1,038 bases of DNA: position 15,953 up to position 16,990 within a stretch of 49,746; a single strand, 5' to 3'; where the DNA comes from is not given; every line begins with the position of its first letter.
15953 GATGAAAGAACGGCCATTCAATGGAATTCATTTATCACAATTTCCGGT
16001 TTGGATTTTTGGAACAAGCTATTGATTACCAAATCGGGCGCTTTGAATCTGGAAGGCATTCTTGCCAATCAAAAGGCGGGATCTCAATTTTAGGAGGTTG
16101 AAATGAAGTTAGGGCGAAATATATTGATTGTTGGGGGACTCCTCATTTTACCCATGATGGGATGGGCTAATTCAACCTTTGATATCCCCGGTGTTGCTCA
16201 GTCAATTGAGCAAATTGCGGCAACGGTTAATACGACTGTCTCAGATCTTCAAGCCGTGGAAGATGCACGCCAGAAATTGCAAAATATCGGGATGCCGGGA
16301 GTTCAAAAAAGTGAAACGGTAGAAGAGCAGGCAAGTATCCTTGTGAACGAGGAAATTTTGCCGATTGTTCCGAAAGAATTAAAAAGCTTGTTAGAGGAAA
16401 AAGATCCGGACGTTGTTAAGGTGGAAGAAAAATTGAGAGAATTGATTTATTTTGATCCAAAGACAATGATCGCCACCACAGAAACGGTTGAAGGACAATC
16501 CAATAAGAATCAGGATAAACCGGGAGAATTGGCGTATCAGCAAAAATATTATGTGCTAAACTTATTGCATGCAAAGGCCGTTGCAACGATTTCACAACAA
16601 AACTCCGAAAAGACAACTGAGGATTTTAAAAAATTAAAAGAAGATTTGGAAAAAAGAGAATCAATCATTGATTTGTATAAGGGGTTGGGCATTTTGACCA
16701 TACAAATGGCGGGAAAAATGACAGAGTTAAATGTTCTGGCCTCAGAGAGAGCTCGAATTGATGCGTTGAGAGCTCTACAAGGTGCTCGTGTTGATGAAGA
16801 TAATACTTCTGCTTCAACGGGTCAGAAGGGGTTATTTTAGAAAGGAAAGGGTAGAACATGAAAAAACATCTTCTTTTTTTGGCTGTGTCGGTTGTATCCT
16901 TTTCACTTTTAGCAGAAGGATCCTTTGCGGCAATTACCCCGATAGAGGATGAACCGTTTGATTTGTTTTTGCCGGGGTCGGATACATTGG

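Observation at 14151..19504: Tandem array of five secreted proteins with conserved helical ends and hypervariable low-complexity cores: candidate VirB5-like surface components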

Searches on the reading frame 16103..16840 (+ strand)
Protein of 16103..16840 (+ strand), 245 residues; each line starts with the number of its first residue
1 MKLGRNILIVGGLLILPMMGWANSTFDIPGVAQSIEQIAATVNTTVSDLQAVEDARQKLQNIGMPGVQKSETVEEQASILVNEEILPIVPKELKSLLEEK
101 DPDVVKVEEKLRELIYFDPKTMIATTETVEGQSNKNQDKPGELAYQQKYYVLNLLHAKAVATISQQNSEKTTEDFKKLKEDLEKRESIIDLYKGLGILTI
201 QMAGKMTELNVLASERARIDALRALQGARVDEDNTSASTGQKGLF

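Call 5: search_protein_families(library=pfam, proteins=[window:16103-16840:+], max_evalue=1)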
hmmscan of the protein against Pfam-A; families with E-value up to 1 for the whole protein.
window:16103-16840:+ (245 aa): 2 families
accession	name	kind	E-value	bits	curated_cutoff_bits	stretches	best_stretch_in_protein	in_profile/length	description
PF01616.22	Orbi_NS3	-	0.028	14.4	27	1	81-191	60-167/179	Orbivirus NS3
PF06266.17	HrpF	-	0.14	12.9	22.8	0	33-63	20-52/74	HrpF protein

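Call 8: find_encoding_contigs(protein=window:16103-16840:+, flank=10000, max_places=6)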
Protein window:16103-16840:+ (245 aa): 2 contigs read that carry it; 2 places shown.
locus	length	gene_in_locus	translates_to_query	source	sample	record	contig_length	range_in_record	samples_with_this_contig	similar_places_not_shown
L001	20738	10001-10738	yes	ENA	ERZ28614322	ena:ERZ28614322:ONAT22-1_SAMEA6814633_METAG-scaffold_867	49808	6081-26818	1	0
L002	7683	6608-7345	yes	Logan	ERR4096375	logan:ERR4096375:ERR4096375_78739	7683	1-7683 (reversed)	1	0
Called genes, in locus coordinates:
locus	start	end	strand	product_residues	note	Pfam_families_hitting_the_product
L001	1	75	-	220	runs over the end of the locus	PF13238:AAA_18, PF13671:AAA_33 (weak), PF01202:SKI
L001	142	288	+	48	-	-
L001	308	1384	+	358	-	-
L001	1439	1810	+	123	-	-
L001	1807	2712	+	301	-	PF02899:Phage_int_SAM_1, PF13495:Phage_int_SAM_4, PF00589:Phage_integrase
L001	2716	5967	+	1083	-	PF03739:LptF_LptG, PF02687:FtsX (weak), PF03968:LptD_N (weak), PF04453:LptD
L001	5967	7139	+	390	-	PF13623:SurA_N_2, PF13624:SurA_N_3, PF09312:SurA_N, PF13145:Rotamase_2 (faint), PF00639:Rotamase, PF13616:Rotamase_3 (weak)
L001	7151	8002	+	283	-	PF00763:THF_DHG_CYH, PF02882:THF_DHG_CYH_C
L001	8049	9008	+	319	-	-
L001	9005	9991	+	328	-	-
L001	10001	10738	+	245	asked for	-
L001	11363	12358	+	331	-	-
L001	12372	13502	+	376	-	-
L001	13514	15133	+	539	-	-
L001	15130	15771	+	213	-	PF04335:VirB8 (weak)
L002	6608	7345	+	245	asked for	-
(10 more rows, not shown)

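Call 9: find_homologous_proteins(query=window:16103-16840:+, max_evalue=0.01)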
Query window:16103-16840:+ (245 aa): 1 proteins with E <= 0.01 among 2609 candidates.
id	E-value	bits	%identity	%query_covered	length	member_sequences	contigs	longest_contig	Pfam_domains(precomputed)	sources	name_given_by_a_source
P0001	7.2e-148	508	99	100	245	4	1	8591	-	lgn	-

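Call 21: search_protein_families(library=pfam, alignment_id=A1, max_evalue=1)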
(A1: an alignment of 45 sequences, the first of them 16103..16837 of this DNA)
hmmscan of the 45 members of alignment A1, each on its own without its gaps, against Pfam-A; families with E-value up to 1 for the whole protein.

A. member 1, window:16103-16837:+ (245 aa): 2 families
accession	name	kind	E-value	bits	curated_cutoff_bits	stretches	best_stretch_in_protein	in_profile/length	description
PF01616.22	Orbi_NS3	-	0.028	14.4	27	1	81-191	60-167/179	Orbivirus NS3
PF06266.17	HrpF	-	0.14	12.9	22.8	0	33-63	20-52/74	HrpF protein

B. families by the number of members that match (of 45 scanned): 60 families (the first 25 are shown)
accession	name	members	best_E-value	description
PF06300.18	Tsp45I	3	0.0042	Tsp45I type II restriction enzyme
PF05141.17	DIT1_PvcA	3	0.019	Pyoverdine/dityrosine biosynthesis protein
PF20923.2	COMMD9_HN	2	0.12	COMMD9, helical N-terminal domain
PF15120.11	SPACA9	1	0.0027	Sperm acrosome-associated protein 9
PF05641.18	Agenet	1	0.0047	Agenet domain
PF03305.18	Lipoprotein_X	1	0.0047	Mycoplasma MG185/MG260 protein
PF13175.12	AAA_15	1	0.0062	AAA ATPase domain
PF14677.12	FANCI_S3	1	0.011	FANCI solenoid 3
PF09334.17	tRNA-synt_1g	1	0.012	tRNA synthetases class I (M)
PF03747.19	ADP_ribosyl_GH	1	0.016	ADP-ribosylglycohydrolase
PF18428.7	BRCT_3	1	0.017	BRCA1 C Terminus (BRCT) domain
PF10007.15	DUF2250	1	0.023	Uncharacterized protein conserved in archaea (DUF2250)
PF12932.12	Sec16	1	0.024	Vesicle coat trafficking protein Sec16 mid-region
PF20007.4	fvmRadSAM-pep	1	0.025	FtsH ternary system-associated peptide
PF01616.22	Orbi_NS3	1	0.028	Orbivirus NS3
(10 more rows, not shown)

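Call 22: search_solved_structures(query=A1, max_evalue=10)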
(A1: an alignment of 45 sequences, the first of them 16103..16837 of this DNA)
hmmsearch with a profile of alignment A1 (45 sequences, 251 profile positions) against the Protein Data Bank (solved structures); distinct sequences matched with E-value up to 10: 9.
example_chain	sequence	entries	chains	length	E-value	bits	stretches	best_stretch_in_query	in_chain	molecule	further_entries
7rfq_A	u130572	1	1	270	0.033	16.9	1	3-102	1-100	BETA CELL EXPANSION FACTOR A (BEFA)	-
1pfo_A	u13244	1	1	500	0.11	15.2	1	3-59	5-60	PERFRINGOLYSIN O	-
9pin_P2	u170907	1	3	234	0.17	14.6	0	3-26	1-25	HEAT repeat domain-containing protein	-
1h99_A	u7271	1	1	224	0.27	13.9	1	57-142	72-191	TRANSCRIPTION ANTITERMINATOR LICT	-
4tqx_A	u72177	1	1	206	0.39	13.4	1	144-183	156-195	Sortase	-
1tlv_A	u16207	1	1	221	0.92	12.2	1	57-122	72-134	Transcription antiterminator licT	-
3cra_A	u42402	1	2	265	1.2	11.8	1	104-180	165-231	Protein mazG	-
3crc_A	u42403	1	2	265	1.2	11.8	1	104-180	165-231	Protein mazG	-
5z54_A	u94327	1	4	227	2.8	10.6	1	3-32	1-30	12-epi-hapalindole C/U synthase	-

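Call 23: find_homologous_proteins(query=A1, max_evalue=0.001)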
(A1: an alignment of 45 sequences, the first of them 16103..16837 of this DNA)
Query A1 (45 sequences) (245 aa, profile of the alignment): 21 proteins with E <= 0.001 among 8000 candidates.
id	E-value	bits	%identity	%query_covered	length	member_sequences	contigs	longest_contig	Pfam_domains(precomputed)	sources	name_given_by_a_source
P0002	2.1e-57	213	-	-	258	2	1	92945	-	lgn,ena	-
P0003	6.4e-57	211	-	-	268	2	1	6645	-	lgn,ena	-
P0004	1.0e-56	210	-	-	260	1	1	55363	-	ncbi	-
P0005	2.9e-56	209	20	71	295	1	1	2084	-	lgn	-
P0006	1.5e-55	206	-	-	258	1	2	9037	-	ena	-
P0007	1.9e-55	206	19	88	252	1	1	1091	-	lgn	-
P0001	3.1e-55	205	99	100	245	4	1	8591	-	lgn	-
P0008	4.3e-55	205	20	71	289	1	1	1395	-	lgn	-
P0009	1.0e-53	200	45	4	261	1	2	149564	-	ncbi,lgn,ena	-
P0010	8.6e-51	191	-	-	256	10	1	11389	-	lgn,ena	-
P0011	4.3e-50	189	45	4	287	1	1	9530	-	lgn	-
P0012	6.6e-50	188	28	42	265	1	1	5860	-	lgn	-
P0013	9.4e-50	187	-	-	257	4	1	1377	-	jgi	jgi:hypothetical protein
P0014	2.1e-49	186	20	53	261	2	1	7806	-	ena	-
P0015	7.6e-47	178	-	-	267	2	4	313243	-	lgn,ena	-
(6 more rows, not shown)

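Call 28: predict_structure(alignment_id=A2)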
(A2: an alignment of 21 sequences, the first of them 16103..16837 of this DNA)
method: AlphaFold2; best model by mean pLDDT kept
length: 245 residues; sequences in the alignment: 21
mean_pLDDT: 48.0   pTM: 0.28
mean pLDDT of the five models: 48.0, 46.4, 44.6, 42.2, 37.5
residues with pLDDT >= 90: 0; 70-90: 23; 50-70: 84; < 50: 138
segments of 3 or more residues with pLDDT < 50: 1-48, 61-88, 117-120, 122-124, 127-147, 161-165, 167-169, 234-244
pLDDT, mean of each block of 10 residues (from residue 1): 27 27 31 38 46 50 37 34 41 75 75 57 47 42 47 52 46 59 58 52 53 54 57 47 44
secondary structure, 60 per line:
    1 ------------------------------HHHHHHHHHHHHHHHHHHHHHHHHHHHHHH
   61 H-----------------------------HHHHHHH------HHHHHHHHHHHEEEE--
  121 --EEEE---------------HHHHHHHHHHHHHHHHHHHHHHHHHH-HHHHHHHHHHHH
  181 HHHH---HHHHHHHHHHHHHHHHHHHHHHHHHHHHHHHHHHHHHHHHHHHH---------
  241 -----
elements in order: H31-61 H91-97 H104-114 E115-118 E123-126 H142-167 H169-184 H188-231

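Call 35: search_protein_families(library=ncbifam, proteins=[window:16103-16840:+], max_evalue=1)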
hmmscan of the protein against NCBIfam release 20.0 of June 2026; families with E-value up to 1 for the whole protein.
window:16103-16840:+ (245 aa): 2 families
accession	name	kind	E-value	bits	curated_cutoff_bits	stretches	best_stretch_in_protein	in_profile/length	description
TIGR00479.1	rumA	equivalog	0.005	15.7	183.55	1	160-210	267-319/432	23S rRNA (uracil(1939)-C(5))-methyltransferase RlmD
NF006138.0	PRK08287.1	equivalog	0.039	13.8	210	1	181-226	28-72/189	decarboxylating cobalt-precorrin-6B (C(15))-methyltransferase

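Call 62: search_protein_representatives(alignment_id=A2)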
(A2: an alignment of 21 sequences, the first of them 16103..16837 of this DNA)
Query: 21 sequences, 258 profile positions. Proteins with E-value up to 0.001 (for the whole library): 48; up to 1e-10: 28; up to 1e-30: 21. The best 48 are listed.
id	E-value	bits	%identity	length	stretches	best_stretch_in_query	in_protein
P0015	4.1e-106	370.6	-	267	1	1-257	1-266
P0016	9.4e-106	369.4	-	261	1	1-257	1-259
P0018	8.8e-102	356.4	-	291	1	1-257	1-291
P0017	9.0e-97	340.0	-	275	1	1-254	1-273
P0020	6.7e-96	337.1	-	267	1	1-257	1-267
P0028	2.0e-94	332.3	-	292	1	1-256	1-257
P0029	3.9e-71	255.9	-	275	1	1-253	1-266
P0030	1.6e-68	247.3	-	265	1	1-250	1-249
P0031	3.5e-59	216.8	-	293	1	1-255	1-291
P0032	4.3e-59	216.5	-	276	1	1-252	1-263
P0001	2.0e-55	204.5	-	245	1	58-257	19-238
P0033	5.6e-54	199.7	-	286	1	1-254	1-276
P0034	1.3e-52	195.2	-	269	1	1-254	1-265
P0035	2.9e-51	190.8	-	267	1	3-250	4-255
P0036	7.7e-49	182.9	-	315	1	20-249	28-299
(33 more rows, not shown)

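Call 65: search_protein_families(library=pfam, alignment_id=A4, max_evalue=1)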
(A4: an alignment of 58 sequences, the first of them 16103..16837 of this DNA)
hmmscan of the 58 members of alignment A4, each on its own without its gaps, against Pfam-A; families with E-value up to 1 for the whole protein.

A. member 1, window:16103-16837:+ (245 aa): 2 families
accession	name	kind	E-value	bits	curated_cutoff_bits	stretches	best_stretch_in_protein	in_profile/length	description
PF01616.22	Orbi_NS3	-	0.028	14.4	27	1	81-191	60-167/179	Orbivirus NS3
PF06266.17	HrpF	-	0.14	12.9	22.8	0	33-63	20-52/74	HrpF protein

B. families by the number of members that match (of 58 scanned): 35 families (the first 25 are shown)
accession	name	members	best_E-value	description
PF18428.7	BRCT_3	2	0.074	BRCA1 C Terminus (BRCT) domain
PF10987.13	DUF2806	1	0.0039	Protein of unknown function (DUF2806)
PF11654.13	NCE101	1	0.0069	Non-classical export protein 1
PF23780.1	S-AdoMet_lyase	1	0.015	S-Adenosylmethionine lyase family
PF13388.11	DUF4106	1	0.017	Protein of unknown function (DUF4106)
PF01616.22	Orbi_NS3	1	0.028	Orbivirus NS3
PF12296.13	HsbA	1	0.031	Hydrophobic surface binding protein A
PF24486.1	DUF7583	1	0.031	Domain of unknown function (DUF7583)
PF04360.17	Serglycin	1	0.039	Serglycin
PF06289.16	FlbD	1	0.039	Flagellar and Swarming motility proteins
PF14642.11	FAM47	1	0.04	FAM47 family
PF18594.6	Sas6_CC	1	0.044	Sas6/XLF/XRCC4 coiled-coil domain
PF01337.24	Barstar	1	0.046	Barstar (barnase inhibitor)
PF00833.23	Ribosomal_S17e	1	0.05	Ribosomal S17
PF19940.4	DUF6402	1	0.054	Family of unknown function (DUF6402)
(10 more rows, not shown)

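Call 69: predict_structure(alignment_id=A4)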
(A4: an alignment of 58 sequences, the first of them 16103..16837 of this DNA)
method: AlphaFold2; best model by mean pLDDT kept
length: 245 residues; sequences in the alignment: 58
mean_pLDDT: 72.1   pTM: 0.60
mean pLDDT of the five models: 72.1, 70.1, 69.0, 66.6, 64.0
residues with pLDDT >= 90: 29; 70-90: 107; 50-70: 82; < 50: 27
segments of 3 or more residues with pLDDT < 50: 1-6, 14-18, 21-28, 240-245
pLDDT, mean of each block of 10 residues (from residue 1): 49 49 46 58 67 71 59 63 79 92 91 77 57 52 80 90 90 89 88 85 86 89 78 57 45
secondary structure, 60 per line:
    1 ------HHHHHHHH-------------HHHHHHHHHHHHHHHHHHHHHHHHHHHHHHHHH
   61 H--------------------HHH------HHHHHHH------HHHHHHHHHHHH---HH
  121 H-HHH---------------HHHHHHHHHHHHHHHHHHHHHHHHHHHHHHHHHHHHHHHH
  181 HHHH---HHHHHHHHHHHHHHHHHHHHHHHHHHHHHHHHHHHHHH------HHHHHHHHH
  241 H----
elements in order: H7-14 H28-61 H91-97 H104-115 H141-184 H188-225 H232-241

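Call 71: fold_search(model_id=the predicted structure, library=pdb)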
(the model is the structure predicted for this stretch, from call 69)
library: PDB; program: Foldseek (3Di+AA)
matches with E <= 10: 98; with E <= 0.001: 0
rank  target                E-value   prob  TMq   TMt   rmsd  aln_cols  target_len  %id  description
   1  3zcj_A                7.5e-01  0.41  0.32  0.37  17.9       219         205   11  Crystal structure of Helicobacter pylori T4SS protein CagL in a tetragonal crystal form with a helical RGD-motif (6 Mo (released 2013-10-09)
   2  5sv1_F                1.1e+00  0.07  0.16  0.17  25.5       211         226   13  Structure of the ExbB/ExbD complex from E. coli at pH 4.5 (released 2016-09-28)
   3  3hah_A                1.2e+00  0.04  0.13  0.12  38.4       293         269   15  Crystal structure of human PACSIN1 F-BAR domain (C2 lattice) (released 2009-06-16)
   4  3zcj_C                1.3e+00  0.28  0.32  0.42  10.3       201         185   11  Crystal structure of Helicobacter pylori T4SS protein CagL in a tetragonal crystal form with a helical RGD-motif (6 Mo (released 2013-10-09)
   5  3zcj_D                1.4e+00  0.33  0.32  0.39  17.5       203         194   10  Crystal structure of Helicobacter pylori T4SS protein CagL in a tetragonal crystal form with a helical RGD-motif (6 Mo (released 2013-10-09)
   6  4zws_B                1.4e+00  0.25  0.23  0.42   8.2       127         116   13  Crystal Structure of the Bacteriophage T4 recombination mediator protein UvsY, Lattice Type III (released 2016-03-02)
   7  4yvm_B                1.6e+00  0.23  0.31  0.37  21.2       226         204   12  X-ray structure of Helicobacter pylori CagL-K74 (released 2015-05-13)
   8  6muv_c                1.8e+00  0.14  0.27  0.33  17.5       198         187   11  The structure of the Plasmodium falciparum 20S proteasome in complex with two PA28 activators (released 2019-08-07)
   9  6ixg_B                1.9e+00  0.06  0.15  0.16  21.9       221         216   18  Crystal structure of native apo SH3BP5 (P41) (released 2019-03-20)
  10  6ixg_A                1.9e+00  0.05  0.15  0.16  23.2       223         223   16  Crystal structure of native apo SH3BP5 (P41) (released 2019-03-20)
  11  7udc_B                2.0e+00  0.07  0.18  0.20  24.8       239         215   12  cryo-EM structures of a synaptobrevin-Munc18-1-syntaxin-1 complex class1 (released 2022-04-06)
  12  8d9p                  2.1e+00  0.25  0.26  0.32  15.8       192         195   14  De Novo Photosynthetic Reaction Center Protein Equipped with Heme B and Mn(II) cations (released 2022-09-28)
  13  3zci                  2.1e+00  0.15  0.30  0.38  12.5       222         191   13  Crystal structure of Helicobacter pylori T4SS protein CagL in a cubic crystal form with a distorted helical conformation (released 2013-10-09)
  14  2nty_A                2.1e+00  0.08  0.22  0.17  20.9       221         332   11  Rop4-GDP-PRONE8 (released 2007-01-23)
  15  9rn6_A                2.1e+00  0.08  0.21  0.24  26.0       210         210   14  Crystal structure of a protein mimic of SARS-CoV-2 spike's HR1 domain in complex with two nanobodies bound to differen (released 2026-01-21)
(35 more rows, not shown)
